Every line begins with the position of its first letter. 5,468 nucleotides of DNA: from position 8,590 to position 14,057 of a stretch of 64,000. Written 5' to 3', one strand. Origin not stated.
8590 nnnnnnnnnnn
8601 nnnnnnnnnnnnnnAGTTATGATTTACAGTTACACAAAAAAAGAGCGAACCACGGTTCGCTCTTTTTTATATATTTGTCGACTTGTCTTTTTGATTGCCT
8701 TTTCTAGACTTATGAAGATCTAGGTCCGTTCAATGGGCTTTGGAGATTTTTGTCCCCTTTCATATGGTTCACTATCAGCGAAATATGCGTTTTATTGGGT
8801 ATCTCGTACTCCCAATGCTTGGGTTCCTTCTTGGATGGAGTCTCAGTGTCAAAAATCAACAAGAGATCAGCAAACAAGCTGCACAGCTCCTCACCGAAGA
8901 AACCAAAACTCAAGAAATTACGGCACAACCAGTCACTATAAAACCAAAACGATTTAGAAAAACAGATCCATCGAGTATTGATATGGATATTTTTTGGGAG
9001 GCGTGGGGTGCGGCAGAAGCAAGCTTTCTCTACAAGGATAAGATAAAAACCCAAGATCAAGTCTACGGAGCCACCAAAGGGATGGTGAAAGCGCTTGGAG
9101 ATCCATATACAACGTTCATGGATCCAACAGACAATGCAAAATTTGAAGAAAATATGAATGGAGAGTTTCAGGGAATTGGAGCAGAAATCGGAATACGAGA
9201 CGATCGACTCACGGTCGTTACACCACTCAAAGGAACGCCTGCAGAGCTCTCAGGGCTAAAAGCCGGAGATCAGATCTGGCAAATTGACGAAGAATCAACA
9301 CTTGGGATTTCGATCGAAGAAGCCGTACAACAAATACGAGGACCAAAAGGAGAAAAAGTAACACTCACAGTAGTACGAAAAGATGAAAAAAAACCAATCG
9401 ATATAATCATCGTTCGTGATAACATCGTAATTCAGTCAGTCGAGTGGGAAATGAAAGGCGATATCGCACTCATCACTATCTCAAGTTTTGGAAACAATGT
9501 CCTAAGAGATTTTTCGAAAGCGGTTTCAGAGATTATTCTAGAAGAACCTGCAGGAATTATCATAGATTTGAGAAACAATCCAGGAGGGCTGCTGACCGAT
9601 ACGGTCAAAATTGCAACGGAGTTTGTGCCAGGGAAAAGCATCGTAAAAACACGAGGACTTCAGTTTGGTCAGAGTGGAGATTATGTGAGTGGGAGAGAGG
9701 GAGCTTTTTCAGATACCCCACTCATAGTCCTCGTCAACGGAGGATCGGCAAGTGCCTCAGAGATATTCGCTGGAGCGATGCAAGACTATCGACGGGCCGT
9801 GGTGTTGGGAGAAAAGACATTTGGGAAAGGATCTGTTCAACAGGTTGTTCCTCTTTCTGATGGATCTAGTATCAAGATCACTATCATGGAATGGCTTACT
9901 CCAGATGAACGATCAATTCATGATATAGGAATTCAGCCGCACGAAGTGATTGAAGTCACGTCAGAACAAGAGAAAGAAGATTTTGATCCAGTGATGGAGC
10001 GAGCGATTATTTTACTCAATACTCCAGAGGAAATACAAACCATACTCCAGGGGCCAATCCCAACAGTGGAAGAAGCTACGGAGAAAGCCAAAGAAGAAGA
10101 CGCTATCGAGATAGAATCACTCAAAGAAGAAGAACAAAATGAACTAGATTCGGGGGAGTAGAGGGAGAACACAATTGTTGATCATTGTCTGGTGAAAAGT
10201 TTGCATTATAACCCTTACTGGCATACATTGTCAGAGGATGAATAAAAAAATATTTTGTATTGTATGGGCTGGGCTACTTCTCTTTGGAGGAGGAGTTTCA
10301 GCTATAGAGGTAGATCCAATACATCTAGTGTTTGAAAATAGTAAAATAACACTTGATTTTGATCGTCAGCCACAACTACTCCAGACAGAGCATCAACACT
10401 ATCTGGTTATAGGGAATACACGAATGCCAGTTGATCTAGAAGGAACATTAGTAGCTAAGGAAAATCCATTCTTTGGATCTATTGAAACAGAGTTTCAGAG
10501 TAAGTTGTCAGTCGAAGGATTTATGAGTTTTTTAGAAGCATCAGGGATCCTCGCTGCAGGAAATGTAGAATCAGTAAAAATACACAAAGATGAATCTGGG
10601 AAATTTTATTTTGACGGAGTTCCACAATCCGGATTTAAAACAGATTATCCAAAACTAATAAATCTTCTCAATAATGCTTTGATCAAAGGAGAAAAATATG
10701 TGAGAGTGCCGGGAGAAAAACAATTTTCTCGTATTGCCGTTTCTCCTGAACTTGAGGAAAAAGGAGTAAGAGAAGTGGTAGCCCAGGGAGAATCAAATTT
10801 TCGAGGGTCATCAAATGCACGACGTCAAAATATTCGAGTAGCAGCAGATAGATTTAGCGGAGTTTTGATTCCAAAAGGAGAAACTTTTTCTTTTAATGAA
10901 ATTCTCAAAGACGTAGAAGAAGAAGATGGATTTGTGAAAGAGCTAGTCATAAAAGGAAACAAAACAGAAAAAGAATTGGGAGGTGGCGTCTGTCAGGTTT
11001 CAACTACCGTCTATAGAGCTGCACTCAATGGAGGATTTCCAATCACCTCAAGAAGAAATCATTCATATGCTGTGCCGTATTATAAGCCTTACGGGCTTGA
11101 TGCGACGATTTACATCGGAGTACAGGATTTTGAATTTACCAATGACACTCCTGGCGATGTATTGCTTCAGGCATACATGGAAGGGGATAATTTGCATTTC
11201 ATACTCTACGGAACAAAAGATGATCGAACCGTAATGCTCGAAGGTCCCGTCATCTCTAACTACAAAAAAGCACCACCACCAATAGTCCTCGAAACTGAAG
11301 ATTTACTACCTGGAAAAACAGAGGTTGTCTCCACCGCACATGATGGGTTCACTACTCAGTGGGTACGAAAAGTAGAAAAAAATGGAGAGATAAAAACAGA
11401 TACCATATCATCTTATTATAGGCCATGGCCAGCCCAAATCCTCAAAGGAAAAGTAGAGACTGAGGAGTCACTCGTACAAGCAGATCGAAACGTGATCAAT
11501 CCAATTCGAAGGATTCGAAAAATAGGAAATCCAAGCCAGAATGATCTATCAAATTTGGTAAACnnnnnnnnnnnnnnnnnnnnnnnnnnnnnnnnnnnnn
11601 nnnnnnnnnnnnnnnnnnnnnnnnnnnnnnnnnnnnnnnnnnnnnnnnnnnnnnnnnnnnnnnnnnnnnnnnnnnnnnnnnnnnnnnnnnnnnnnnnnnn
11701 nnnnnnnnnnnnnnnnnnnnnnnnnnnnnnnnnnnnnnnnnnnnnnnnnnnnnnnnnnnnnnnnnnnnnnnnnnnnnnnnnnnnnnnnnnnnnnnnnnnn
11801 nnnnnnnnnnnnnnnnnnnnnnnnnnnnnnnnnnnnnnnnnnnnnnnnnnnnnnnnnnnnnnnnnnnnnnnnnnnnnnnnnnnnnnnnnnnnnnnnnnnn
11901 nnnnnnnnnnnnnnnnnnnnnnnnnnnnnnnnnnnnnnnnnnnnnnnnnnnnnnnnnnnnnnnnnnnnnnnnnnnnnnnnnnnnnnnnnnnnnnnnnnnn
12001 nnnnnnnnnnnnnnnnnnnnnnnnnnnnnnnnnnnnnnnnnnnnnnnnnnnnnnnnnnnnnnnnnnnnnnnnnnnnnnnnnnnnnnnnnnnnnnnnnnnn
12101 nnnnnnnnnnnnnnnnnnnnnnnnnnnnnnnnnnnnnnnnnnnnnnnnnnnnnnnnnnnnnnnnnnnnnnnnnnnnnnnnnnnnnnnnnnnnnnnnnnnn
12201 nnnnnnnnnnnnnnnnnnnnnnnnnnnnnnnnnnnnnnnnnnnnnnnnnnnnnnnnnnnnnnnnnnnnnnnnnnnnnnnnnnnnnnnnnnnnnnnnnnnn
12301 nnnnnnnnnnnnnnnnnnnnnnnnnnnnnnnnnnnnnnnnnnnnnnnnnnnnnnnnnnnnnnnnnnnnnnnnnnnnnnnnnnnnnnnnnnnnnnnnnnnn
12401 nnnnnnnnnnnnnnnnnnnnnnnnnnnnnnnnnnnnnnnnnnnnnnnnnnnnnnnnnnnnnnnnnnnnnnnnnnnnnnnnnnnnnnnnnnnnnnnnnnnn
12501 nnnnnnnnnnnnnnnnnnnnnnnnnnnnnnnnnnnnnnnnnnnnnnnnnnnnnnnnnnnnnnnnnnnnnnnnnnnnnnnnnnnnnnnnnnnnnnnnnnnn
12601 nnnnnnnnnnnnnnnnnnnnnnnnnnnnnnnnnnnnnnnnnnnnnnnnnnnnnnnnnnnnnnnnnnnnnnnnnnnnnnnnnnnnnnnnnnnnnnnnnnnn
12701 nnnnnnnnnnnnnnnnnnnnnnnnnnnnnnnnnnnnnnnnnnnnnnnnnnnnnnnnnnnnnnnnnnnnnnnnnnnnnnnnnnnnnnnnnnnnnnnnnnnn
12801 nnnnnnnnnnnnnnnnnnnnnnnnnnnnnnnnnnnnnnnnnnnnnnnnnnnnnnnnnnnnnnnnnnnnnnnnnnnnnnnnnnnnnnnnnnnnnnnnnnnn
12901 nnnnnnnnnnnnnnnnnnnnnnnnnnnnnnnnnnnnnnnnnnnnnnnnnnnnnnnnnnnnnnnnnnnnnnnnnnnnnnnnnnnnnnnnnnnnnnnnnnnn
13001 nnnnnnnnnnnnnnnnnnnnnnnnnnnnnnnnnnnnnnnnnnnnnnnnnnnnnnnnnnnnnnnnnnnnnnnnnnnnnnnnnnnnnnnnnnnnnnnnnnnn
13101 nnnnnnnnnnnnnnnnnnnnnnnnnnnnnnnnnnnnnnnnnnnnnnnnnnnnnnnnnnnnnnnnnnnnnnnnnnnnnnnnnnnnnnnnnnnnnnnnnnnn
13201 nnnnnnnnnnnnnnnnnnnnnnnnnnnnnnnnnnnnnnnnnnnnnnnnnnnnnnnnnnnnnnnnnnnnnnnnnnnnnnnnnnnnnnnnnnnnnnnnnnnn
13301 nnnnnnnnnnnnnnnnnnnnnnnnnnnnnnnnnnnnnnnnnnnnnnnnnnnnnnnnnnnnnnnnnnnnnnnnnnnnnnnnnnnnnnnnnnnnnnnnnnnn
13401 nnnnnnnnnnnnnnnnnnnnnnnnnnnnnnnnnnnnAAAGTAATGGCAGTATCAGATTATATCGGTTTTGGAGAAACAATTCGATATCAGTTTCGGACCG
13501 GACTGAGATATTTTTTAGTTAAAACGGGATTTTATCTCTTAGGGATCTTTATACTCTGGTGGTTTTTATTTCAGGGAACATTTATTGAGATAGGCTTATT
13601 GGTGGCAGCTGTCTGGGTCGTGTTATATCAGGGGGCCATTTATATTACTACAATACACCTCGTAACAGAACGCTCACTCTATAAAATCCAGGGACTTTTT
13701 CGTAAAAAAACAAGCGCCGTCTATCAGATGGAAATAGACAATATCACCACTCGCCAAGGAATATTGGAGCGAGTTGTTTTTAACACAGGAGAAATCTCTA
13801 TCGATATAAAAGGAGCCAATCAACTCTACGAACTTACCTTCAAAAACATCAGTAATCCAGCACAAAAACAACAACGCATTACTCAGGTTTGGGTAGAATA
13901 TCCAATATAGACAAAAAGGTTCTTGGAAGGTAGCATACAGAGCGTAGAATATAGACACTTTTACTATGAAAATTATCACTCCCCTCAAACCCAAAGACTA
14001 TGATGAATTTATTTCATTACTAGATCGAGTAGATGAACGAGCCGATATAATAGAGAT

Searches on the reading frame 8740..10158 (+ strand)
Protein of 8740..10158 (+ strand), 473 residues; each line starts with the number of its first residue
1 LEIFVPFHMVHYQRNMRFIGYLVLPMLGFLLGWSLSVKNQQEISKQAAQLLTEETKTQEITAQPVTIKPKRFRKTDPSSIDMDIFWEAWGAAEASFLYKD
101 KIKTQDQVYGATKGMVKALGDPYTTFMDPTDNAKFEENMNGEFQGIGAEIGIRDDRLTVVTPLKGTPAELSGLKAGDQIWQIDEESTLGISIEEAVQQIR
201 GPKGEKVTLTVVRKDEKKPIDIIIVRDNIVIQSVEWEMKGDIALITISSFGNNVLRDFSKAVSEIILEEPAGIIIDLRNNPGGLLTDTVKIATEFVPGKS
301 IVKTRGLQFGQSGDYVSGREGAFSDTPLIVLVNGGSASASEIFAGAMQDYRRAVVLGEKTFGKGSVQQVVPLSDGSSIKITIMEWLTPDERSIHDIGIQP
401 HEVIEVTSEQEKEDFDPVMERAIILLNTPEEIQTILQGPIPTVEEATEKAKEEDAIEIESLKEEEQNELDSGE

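Call 16: search_protein_families(library=pfam, proteins=[window:8740-10158:+], max_evalue=0.00001)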
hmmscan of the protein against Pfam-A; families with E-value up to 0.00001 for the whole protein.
window:8740-10158:+ (473 aa): 5 families
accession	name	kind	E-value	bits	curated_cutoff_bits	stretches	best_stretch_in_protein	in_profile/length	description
PF03572.23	Peptidase_S41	-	5.7e-50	169.6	24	1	241-403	1-164/165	Peptidase family S41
PF17820.7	PDZ_6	-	8.1e-11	41.9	27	1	159-213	2-54/54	PDZ domain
PF00595.29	PDZ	-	9.5e-11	42.4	23.2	1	144-211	10-80/81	PDZ domain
PF13180.12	PDZ_2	-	2.9e-07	31.1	27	1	146-222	3-78/80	PDZ domain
PF22694.1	CtpB_N-like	-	5.6e-06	27.2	27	0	98-128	52-82/85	Activating protease CtpB N-terminal domain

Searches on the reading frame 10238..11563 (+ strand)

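Call 16: search_protein_families(library=pfam, proteins=[window:10238-11563:+], max_evalue=0.00001)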
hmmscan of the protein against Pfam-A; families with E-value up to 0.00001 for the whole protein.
window:10238-11563:+ (442 aa): 1 family
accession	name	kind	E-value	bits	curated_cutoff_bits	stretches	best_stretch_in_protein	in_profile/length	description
PF04294.18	VanW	-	2.7e-42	143.8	27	1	195-323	2-129/130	VanW like protein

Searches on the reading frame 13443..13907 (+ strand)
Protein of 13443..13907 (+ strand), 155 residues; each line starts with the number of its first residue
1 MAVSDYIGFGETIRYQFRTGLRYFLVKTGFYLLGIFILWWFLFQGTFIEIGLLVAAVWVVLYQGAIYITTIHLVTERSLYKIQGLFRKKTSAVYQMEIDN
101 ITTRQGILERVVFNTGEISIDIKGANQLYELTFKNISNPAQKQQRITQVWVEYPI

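Call 42: search_protein_families(library=pfam, proteins=[window:13443-13907:+], max_evalue=0.0001)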
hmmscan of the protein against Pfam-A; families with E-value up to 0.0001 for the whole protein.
window:13443-13907:+ (155 aa): 1 family
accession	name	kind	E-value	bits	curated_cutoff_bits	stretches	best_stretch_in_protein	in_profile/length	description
PF03703.20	bPH_2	-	1.7e-07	31.8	22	1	74-141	8-73/78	Bacterial PH domain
